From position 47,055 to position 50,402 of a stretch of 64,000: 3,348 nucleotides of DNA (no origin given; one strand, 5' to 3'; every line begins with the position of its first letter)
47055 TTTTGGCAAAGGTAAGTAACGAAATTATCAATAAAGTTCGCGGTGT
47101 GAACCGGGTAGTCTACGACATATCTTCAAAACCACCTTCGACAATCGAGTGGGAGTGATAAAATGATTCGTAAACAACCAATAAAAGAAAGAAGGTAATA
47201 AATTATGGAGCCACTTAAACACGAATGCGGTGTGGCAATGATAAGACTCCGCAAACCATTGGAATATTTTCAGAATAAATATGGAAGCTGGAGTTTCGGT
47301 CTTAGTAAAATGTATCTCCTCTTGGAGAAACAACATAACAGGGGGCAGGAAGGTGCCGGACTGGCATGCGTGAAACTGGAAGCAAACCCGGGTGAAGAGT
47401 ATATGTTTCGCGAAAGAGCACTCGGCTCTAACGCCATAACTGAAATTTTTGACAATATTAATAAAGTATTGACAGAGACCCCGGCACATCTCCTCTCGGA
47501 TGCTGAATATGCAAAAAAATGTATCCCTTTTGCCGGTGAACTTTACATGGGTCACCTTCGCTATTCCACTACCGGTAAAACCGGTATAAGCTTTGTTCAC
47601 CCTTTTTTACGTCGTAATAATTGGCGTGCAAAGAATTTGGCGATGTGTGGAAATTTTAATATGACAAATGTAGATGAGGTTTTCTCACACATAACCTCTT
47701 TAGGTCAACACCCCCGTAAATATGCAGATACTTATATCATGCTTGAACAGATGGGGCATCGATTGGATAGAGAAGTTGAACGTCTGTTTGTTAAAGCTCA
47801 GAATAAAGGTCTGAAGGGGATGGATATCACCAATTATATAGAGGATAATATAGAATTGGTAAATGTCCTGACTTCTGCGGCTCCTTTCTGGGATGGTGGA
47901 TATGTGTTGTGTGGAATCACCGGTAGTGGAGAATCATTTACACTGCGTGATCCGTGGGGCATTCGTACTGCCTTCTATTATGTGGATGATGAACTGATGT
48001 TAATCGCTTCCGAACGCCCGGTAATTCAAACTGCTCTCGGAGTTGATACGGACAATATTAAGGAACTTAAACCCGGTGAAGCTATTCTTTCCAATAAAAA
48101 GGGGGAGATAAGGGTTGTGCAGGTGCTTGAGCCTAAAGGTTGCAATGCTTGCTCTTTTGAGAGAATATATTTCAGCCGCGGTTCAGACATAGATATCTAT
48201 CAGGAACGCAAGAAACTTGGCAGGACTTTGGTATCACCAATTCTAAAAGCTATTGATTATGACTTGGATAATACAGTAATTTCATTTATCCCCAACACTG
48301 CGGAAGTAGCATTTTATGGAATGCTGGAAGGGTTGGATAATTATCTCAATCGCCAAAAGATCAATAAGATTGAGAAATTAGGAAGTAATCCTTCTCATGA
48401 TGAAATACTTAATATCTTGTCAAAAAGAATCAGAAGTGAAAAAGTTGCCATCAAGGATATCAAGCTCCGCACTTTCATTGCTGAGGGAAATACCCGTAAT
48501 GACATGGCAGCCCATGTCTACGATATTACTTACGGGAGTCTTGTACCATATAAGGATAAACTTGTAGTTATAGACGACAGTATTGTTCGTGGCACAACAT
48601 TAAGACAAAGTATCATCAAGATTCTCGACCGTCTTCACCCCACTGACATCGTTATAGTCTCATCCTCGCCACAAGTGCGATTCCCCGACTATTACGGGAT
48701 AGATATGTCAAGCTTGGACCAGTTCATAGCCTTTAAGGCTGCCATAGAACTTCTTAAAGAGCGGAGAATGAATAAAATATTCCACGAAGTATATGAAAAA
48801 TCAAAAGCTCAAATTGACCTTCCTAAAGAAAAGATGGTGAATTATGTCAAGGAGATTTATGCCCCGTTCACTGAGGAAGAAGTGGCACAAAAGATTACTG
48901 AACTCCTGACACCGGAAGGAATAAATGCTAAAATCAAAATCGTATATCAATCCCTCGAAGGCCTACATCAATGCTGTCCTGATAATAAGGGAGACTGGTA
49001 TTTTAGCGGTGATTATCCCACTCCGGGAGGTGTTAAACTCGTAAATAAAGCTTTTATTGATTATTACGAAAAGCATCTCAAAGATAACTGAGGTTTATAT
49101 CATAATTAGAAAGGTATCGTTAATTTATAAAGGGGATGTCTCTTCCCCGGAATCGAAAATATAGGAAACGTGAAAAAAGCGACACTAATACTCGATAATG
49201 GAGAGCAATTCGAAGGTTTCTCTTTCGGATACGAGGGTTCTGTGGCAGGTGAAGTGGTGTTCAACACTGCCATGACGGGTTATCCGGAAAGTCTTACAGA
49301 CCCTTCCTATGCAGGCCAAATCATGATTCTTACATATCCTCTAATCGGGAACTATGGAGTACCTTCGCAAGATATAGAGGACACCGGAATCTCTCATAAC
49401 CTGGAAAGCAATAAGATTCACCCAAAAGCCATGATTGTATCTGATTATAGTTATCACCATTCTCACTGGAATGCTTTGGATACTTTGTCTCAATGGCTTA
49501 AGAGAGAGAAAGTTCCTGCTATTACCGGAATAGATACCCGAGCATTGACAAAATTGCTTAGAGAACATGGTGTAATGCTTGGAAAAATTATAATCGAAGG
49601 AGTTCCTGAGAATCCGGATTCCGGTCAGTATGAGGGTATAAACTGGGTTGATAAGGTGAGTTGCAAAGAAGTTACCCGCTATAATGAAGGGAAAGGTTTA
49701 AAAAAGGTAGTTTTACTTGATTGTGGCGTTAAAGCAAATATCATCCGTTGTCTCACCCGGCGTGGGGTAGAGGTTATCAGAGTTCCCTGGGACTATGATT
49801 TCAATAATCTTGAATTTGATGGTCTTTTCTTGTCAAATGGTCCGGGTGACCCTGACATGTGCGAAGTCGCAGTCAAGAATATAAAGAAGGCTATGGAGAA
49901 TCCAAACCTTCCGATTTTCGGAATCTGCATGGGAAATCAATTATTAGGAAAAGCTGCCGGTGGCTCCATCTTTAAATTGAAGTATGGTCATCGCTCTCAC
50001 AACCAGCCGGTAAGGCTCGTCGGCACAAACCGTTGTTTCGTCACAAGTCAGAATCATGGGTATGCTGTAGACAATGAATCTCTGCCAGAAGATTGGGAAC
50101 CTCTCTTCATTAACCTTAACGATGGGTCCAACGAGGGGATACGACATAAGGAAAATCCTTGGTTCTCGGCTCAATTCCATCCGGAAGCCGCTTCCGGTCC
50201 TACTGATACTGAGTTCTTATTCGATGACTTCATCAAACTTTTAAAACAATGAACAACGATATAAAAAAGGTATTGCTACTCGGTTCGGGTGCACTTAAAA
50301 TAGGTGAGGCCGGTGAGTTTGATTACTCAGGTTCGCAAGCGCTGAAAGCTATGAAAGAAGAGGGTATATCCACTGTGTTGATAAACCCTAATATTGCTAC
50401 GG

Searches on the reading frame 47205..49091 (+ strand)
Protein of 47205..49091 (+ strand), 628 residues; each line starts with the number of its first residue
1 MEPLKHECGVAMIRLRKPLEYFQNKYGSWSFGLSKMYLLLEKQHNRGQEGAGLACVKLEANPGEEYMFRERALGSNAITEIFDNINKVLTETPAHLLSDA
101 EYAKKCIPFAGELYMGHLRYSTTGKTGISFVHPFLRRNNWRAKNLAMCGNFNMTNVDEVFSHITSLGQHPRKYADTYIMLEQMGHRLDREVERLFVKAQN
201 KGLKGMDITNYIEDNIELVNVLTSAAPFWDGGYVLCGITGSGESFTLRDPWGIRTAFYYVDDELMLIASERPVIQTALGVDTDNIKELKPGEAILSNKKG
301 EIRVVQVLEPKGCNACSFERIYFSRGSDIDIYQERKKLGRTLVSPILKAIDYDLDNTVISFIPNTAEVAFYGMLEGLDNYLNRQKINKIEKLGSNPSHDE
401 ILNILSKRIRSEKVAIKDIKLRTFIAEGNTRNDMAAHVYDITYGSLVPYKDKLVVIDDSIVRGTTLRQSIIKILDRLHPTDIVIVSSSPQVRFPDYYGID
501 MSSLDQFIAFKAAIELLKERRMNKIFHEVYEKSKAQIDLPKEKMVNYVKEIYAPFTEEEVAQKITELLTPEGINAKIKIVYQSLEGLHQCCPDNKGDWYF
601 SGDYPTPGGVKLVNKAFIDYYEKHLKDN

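Call 50: search_protein_families(library=ncbifam, proteins=[window:47205-49091:+], max_evalue=1e-20)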
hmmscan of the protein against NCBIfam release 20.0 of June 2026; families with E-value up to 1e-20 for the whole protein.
window:47205-49091:+ (628 aa): 1 family
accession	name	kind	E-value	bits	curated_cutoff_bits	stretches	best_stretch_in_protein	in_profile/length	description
TIGR01134.1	purF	equivalog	3.2e-34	119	350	1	103-367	56-282/432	amidophosphoribosyltransferase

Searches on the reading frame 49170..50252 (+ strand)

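Call 50: search_protein_families(library=ncbifam, proteins=[window:49170-50252:+], max_evalue=1e-20)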
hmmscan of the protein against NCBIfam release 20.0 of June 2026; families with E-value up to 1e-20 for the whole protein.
window:49170-50252:+ (360 aa): 2 families
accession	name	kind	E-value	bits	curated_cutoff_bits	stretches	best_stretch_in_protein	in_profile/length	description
TIGR01368.1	CPSaseIIsmall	equivalog_domain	1.4e-136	455.2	307.35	1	4-359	1-360/361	glutamine-hydrolyzing carbamoyl-phosphate synthase small subunit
NF009475.0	PRK12838.1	equivalog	5.2e-116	387.5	221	1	3-359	2-354/359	carbamoyl phosphate synthase small subunit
